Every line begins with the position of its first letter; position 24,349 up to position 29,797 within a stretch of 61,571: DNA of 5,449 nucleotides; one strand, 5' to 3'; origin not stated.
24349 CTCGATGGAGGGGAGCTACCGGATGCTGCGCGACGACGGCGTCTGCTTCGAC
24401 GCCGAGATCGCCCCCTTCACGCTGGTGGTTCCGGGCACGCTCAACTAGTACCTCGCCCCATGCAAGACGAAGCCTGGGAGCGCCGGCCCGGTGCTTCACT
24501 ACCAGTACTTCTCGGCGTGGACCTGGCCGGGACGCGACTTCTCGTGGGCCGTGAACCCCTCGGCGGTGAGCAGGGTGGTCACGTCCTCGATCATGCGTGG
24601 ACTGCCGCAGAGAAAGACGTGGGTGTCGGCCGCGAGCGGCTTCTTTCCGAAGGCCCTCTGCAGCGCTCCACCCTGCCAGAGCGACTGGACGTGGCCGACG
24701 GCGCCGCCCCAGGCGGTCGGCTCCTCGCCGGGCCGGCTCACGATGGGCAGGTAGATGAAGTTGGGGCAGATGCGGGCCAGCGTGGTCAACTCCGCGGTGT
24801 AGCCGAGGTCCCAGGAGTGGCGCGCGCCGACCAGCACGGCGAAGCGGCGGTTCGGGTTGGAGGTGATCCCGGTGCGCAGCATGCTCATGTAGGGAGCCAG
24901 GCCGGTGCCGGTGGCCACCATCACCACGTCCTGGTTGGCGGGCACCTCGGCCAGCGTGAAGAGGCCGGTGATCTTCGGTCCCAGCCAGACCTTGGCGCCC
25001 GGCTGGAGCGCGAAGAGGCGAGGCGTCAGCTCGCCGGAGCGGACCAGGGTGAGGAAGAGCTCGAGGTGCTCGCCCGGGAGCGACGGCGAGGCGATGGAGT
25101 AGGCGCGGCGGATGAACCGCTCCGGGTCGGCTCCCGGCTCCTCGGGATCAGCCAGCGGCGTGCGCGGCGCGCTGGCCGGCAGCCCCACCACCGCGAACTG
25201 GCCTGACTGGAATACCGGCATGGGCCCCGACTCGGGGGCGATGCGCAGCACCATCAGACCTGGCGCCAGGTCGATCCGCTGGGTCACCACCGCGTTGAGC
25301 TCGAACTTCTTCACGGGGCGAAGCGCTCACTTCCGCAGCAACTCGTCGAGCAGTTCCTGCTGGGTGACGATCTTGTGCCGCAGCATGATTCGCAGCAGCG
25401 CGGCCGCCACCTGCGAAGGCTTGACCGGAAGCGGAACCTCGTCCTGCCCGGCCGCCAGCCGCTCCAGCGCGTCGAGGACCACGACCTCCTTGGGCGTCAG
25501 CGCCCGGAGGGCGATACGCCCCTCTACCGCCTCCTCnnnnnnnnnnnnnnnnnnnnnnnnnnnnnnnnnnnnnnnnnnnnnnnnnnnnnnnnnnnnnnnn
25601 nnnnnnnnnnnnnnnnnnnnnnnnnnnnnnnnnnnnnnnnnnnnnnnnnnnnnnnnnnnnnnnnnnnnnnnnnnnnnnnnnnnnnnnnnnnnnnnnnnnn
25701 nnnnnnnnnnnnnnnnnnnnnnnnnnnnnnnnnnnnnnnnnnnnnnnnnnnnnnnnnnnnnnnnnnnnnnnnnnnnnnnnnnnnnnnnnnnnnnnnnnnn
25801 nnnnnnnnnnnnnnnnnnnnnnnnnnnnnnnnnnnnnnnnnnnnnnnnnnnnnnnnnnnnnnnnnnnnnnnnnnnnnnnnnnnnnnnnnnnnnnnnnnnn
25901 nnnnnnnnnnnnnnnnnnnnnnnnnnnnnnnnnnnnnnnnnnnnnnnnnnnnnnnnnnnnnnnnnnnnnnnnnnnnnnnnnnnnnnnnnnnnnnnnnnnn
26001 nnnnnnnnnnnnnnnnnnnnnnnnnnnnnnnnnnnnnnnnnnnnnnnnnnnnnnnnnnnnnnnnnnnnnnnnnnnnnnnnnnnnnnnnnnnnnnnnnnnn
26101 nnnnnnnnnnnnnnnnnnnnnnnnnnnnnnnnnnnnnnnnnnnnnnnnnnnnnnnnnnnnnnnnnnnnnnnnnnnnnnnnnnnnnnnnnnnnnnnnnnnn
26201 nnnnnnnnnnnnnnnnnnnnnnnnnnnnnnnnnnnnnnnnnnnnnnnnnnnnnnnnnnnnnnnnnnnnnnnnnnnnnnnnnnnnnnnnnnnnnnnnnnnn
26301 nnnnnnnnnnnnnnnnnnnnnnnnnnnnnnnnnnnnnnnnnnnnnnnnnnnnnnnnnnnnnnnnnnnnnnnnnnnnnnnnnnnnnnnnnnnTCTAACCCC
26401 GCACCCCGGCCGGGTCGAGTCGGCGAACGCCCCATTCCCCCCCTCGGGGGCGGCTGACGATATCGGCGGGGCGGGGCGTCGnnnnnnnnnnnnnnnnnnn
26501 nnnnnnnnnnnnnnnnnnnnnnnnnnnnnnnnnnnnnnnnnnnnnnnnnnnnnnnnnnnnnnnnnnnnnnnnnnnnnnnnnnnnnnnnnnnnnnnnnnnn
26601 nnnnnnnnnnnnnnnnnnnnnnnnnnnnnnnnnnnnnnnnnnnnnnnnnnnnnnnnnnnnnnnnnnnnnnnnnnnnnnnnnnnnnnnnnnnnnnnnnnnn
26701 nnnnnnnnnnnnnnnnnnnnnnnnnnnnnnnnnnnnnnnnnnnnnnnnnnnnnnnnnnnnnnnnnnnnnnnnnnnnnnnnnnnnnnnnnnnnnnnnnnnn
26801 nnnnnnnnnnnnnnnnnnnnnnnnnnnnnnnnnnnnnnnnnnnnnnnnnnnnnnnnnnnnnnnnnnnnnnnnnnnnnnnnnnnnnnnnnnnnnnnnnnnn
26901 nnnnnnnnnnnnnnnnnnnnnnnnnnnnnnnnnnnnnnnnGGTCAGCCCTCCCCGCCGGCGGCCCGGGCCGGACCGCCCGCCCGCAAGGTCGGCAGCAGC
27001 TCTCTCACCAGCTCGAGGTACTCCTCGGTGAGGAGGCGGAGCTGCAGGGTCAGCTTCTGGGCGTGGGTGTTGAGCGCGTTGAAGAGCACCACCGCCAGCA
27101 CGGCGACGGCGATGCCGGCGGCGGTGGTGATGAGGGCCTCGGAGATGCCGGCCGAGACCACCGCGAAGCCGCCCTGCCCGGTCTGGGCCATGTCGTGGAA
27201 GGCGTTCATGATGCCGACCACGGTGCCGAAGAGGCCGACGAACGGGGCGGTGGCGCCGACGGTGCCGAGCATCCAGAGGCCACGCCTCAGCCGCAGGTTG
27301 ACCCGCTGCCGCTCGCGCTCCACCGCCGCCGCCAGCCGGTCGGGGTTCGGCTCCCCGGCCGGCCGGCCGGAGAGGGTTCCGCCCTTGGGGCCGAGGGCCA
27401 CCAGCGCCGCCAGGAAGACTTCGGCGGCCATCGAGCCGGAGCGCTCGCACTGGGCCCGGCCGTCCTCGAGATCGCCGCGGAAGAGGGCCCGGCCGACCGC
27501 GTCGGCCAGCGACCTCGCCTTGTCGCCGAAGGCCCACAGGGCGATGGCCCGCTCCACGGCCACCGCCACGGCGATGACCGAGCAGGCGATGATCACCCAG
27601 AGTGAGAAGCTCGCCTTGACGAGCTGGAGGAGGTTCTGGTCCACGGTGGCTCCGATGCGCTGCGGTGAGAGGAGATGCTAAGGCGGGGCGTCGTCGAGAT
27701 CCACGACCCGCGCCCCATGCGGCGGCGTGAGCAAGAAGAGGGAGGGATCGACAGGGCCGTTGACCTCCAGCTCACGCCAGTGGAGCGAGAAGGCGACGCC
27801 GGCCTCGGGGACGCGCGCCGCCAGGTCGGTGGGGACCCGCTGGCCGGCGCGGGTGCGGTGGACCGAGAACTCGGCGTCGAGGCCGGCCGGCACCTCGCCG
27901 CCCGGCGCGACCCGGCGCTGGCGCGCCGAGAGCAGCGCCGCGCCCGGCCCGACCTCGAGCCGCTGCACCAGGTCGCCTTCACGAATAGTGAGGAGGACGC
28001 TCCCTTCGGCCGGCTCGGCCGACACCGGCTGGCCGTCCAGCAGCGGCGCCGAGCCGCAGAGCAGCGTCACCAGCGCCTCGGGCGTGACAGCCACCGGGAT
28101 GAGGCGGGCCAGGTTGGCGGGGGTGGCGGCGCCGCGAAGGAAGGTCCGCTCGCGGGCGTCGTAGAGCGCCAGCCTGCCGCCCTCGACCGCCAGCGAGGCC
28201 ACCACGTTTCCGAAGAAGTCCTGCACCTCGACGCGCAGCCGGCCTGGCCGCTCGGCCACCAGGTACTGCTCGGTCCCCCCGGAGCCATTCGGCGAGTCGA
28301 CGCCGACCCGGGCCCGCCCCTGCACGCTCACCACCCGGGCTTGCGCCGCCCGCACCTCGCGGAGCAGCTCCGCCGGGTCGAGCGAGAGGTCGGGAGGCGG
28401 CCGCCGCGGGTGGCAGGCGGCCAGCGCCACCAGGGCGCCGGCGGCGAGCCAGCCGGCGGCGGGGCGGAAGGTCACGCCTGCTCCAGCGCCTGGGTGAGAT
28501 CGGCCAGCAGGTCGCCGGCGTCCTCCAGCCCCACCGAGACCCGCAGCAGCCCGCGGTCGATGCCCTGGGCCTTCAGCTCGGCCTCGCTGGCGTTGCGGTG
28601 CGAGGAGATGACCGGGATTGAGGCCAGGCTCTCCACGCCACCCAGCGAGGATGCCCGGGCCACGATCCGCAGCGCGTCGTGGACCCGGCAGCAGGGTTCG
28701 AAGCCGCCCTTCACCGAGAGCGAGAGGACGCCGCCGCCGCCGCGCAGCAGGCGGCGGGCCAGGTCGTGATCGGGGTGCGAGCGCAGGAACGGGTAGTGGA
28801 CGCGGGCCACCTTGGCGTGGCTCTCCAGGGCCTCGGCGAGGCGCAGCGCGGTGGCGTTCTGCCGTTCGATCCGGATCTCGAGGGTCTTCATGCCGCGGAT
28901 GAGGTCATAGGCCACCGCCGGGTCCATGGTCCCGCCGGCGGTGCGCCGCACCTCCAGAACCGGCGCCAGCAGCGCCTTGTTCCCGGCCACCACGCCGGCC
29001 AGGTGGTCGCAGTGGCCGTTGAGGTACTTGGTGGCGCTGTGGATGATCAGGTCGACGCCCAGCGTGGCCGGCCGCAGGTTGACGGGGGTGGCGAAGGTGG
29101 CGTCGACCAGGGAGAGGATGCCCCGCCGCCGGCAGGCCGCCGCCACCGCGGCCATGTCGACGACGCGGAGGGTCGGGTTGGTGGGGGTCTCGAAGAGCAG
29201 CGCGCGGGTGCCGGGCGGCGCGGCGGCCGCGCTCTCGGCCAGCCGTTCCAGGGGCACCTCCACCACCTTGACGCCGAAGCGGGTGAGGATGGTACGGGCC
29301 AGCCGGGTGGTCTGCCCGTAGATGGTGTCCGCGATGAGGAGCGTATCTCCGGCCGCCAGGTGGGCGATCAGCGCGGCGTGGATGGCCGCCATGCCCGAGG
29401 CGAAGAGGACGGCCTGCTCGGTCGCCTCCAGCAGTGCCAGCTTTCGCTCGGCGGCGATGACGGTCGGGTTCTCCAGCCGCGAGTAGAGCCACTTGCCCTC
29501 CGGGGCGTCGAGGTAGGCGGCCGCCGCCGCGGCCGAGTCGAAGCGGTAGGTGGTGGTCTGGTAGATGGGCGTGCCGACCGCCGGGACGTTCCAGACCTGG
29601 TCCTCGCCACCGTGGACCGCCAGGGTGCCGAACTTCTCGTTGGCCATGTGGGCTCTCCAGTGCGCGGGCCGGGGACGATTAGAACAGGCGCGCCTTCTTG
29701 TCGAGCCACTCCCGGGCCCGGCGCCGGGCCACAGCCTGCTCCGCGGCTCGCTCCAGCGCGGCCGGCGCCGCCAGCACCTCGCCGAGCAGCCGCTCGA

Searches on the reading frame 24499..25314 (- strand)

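Call 3: search_protein_families(library=pfam, proteins=[window:24499-25314:-], max_evalue=0.01)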
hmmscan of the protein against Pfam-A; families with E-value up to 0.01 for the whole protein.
window:24499-25314:- (271 aa): 2 families
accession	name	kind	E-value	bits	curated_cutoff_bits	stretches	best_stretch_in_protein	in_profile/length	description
PF00175.26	NAD_binding_1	-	2.5e-15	57.5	22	1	132-245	1-107/109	Oxidoreductase NAD-binding domain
PF08030.17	NAD_binding_6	-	0.0053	17.3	22.2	0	129-150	3-24/156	Ferric reductase NAD binding domain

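Call 4: search_protein_families(library=ncbifam, proteins=[window:24499-25314:-], max_evalue=0.01)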
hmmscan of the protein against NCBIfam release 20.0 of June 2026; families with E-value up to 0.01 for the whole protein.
window:24499-25314:- (271 aa): 22 families
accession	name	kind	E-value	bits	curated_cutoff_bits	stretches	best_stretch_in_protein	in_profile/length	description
NF008178.0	PRK10926.1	equivalog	1.3e-34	119.6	390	1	65-271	46-248/248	ferredoxin--NADP(+) reductase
NF045803.1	MethMoxFADbindMmoC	equivalog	2e-16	59.7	500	1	66-255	153-331/343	aromatic/alkene monooxygenase hydroxylase FAD-binding subunit MmoC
NF040810.1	BenC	equivalog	9.7e-16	57.8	430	1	68-257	149-323/333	benzoate 1,2-dioxygenase electron transfer component BenC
NF008822.0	PRK11872.1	equivalog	6.1e-14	51.8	402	1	68-253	152-324/341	anthranilate 1,2-dioxygenase electron transfer component AntC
TIGR02160.1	PA_CoA_Oxy5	hypoth_equivalog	4.7e-10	38.8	420.8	1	68-257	50-234/352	1,2-phenylacetyl-CoA epoxidase subunit PaaE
TIGR01941.1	nqrF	equivalog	7.8e-10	38.2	295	1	91-254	237-393/405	NADH:ubiquinone reductase (Na(+)-transporting) subunit F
NF058606.1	GlBtMonoRdsGbcB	equivalog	1.7e-09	37.1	500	1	68-256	60-239/362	glycine betaine monooxygenase reductase subunit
NF005963.0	PRK08051.1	equivalog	1.1e-08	34.7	230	1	127-245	103-210/233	NAD(P)H-flavin reductase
NF004317.0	PRK05713.1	equivalog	1.5e-08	34.3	338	1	68-185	133-250/312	iron-sulfur-binding ferredoxin reductase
NF009805.0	PRK13289.1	equivalog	2.2e-08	33.5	432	1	103-256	239-384/399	NO-inducible flavohemoprotein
NF007964.0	PRK10684.1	equivalog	3.5e-08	32.8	383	1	69-192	54-175/333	NADH oxidoreductase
NF006220.0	PRK08345.1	subfamily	2.9e-07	30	395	1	86-256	73-243/294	cytochrome-c3 hydrogenase subunit gamma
NF052252.1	flav_redu_LuxG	exception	1.7e-06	27.4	340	1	127-252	102-216/232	flavin mononucleotide reductase LuxG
NF000796.0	PRK00054.1-1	equivalog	1.4e-05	24.5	224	1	88-182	55-143/254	dihydroorotate dehydrogenase electron transfer subunit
TIGR02911.1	sulfite_red_B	equivalog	4e-05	22.8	288.6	1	88-177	61-150/261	anaerobic sulfite reductase subunit AsrB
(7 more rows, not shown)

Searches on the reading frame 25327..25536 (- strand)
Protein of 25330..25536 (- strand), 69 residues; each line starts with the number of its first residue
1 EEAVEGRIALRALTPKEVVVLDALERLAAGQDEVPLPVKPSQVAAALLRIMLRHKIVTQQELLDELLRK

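Call 40: search_protein_families(library=pfam, proteins=[window:25330-25536:-], max_evalue=10)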
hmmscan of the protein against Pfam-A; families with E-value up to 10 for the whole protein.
seq(69 aa): 1 family
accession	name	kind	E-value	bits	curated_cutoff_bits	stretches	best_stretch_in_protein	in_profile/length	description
PF01316.27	Arg_repressor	-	0.12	12.6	27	1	43-67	6-30/70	Arginine repressor, DNA binding domain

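Call 89: search_protein_representatives(alignment_id=A3)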
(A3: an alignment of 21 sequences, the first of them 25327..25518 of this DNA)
Query: 21 sequences, 64 profile positions. Proteins with E-value up to 0.001 (for the whole library): 268; up to 1e-10: 110; up to 1e-30: 0. The best 150 are listed.
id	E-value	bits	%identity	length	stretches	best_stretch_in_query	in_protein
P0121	1.4e-25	104.9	-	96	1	5-64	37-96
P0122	1.0e-24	102.2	-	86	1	4-64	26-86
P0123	1.3e-24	101.9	-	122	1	3-64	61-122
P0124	1.5e-24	101.7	-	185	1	4-64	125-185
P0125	2.3e-24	101.1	-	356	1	3-64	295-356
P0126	2.9e-24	100.8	-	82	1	2-64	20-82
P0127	3.0e-24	100.7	-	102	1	4-64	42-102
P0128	3.7e-24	100.4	-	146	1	3-64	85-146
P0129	5.4e-24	99.9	-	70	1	3-64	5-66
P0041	1.8e-23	98.2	-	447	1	5-64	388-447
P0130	4.7e-23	96.9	-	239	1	3-64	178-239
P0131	5.6e-23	96.6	-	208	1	4-64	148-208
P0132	1.1e-22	95.7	-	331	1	4-64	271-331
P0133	1.2e-22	95.5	-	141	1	3-63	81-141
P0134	1.7e-22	95.1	-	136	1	2-63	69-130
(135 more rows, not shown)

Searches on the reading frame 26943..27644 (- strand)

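Call 3: search_protein_families(library=pfam, proteins=[window:26943-27644:-], max_evalue=0.01)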
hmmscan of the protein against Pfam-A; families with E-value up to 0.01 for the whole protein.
window:26943-27644:- (233 aa): 1 family
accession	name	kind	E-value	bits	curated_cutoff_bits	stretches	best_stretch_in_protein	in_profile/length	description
PF01618.21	MotA_ExbB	-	1.2e-30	106.3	22.9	1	96-202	19-125/127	MotA/TolQ/ExbB proton channel family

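Call 4: search_protein_families(library=ncbifam, proteins=[window:26943-27644:-], max_evalue=0.01)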
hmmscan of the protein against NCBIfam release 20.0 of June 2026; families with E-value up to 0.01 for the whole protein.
window:26943-27644:- (233 aa): 10 families
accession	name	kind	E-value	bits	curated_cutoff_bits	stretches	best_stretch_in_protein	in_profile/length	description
TIGR02796.1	tolQ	equivalog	5e-30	104.9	221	1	15-213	17-214/216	protein TolQ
TIGR02797.1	exbB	equivalog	3.9e-28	98.7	206.2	1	18-197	20-193/211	tonB-system energizer ExbB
NF007722.0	PRK10414.1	equivalog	9.1e-22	77.7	402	1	102-192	109-199/244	tol-pal system-associated acyl-CoA thioesterase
NF008066.0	PRK10801.1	equivalog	1.6e-20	73.6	403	1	120-213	124-217/230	Tol-Pal system protein TolQ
TIGR02805.1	exbB2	equivalog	2.4e-15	56.9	135.35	1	113-195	45-127/138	TonB-system energizer ExbB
NF005997.1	PRK08124.1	equivalog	1.9e-06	27.1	340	1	101-210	122-227/259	flagellar motor stator protein MotA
NF006583.0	PRK09109.1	equivalog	1.6e-05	24.2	237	1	101-197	121-213/246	flagellar motor protein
NF006527.0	PRK08990.1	equivalog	7.3e-05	22.2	341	1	102-207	119-220/254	flagellar motor protein PomA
NF005237.0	PRK06743.1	equivalog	0.00029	20.3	373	1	117-218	157-254/277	flagellar motor protein MotP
NF006284.1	PRK08456.1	equivalog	0.0025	17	380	1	128-185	148-200/252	flagellar motor stator protein MotA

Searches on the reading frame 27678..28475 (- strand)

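Call 3: search_protein_families(library=pfam, proteins=[window:27678-28475:-], max_evalue=0.01)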
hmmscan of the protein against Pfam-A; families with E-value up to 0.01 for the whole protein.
window:27678-28475:- (265 aa): 0 families

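Call 4: search_protein_families(library=ncbifam, proteins=[window:27678-28475:-], max_evalue=0.01)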
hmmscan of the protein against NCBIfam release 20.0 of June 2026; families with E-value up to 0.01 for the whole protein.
window:27678-28475:- (265 aa): 0 families

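Call 40: search_protein_families(library=pfam, proteins=[window:27678-28475:-], max_evalue=10)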
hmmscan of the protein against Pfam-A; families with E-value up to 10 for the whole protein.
window:27678-28475:- (265 aa): 1 family
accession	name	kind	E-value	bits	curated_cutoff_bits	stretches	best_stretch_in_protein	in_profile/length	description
PF09865.15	DUF2092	-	0.12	12.2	21.2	1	67-125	39-94/212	Predicted periplasmic protein (DUF2092)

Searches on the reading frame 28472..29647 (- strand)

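Call 3: search_protein_families(library=pfam, proteins=[window:28472-29647:-], max_evalue=0.01)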
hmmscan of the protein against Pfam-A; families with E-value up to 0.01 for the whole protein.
window:28472-29647:- (391 aa): 5 families
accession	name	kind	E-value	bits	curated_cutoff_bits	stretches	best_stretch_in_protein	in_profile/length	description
PF01053.26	Cys_Met_Meta_PP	-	1.2e-117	393.1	27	1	8-389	2-381/381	Cys/Met metabolism PLP-dependent enzyme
PF00155.27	Aminotran_1_2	-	1.3e-06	28.3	19.7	1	68-188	52-191/361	Aminotransferase class I and II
PF01212.27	Beta_elim_lyase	-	6.9e-06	26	27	1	59-278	30-269/288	Beta-eliminating lyase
PF02347.22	GDC-P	-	0.0011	18.4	26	1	78-207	129-258/429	Glycine cleavage system P-protein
PF00266.25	Aminotran_5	-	0.0033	16.9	21.5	1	72-211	55-204/371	Aminotransferase class-V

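Call 4: search_protein_families(library=ncbifam, proteins=[window:28472-29647:-], max_evalue=0.01)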
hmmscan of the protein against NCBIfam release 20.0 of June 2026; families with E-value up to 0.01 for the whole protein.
window:28472-29647:- (391 aa): 54 families (the best 25 are shown)
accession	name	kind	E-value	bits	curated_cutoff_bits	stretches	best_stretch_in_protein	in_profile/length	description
TIGR01328.1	met_gam_lyase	equivalog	3.9e-109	365.1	549.7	1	5-390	3-390/391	methionine gamma-lyase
NF006097.0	PRK08249.1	equivalog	2e-104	349.1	600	1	2-390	7-395/402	cystathionine gamma-synthase family protein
NF006003.0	PRK08133.1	equivalog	4.5e-103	345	522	1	4-389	10-395/396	O-succinylhomoserine sulfhydrylase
NF006347.0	PRK08574.1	equivalog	5.2e-103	344.8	477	1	15-390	11-384/385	cystathionine gamma-synthase family protein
NF005695.0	PRK07503.1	equivalog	1.6e-102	343.3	666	1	3-390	7-396/403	methionine gamma-lyase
TIGR01325.1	O_suc_HS_sulf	equivalog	4.1e-101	338.3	510.05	1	8-388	2-380/380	O-succinylhomoserine sulfhydrylase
NF004876.0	PRK06234.1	subfamily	6.2e-98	328.4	666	1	3-390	6-397/400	methionine gamma-lyase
NF005047.0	PRK06460.1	equivalog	5.1e-97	325.1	501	1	21-389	16-373/376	hypothetical protein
TIGR01326.1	OAH_OAS_sulfhy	subfamily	3.2e-92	309.4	495.1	2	5-223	1-219/418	O-acetylhomoserine aminocarboxypropyltransferase/cysteine synthase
NF005871.0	PRK07811.1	equivalog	4.3e-91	305.4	513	1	3-390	10-388/389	cystathionine gamma-synthase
NF004821.0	PRK06176.1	equivalog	4.8e-89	298.8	642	1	7-390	4-378/380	cystathionine gamma-synthase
NF005263.0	PRK06767.1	equivalog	6.9e-89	298.6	617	1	2-390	2-385/392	methionine gamma-lyase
NF005810.0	PRK07671.1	equivalog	2.9e-87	293.1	594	1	8-389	5-377/377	bifunctional cystathionine gamma-lyase/homocysteine desulfhydrase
NF005870.0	PRK07810.1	equivalog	3.9e-85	285.8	618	1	7-388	20-405/406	O-succinylhomoserine sulfhydrylase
NF005026.0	PRK06434.1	equivalog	1e-84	284.6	634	1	5-390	8-384/385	cystathionine gamma-lyase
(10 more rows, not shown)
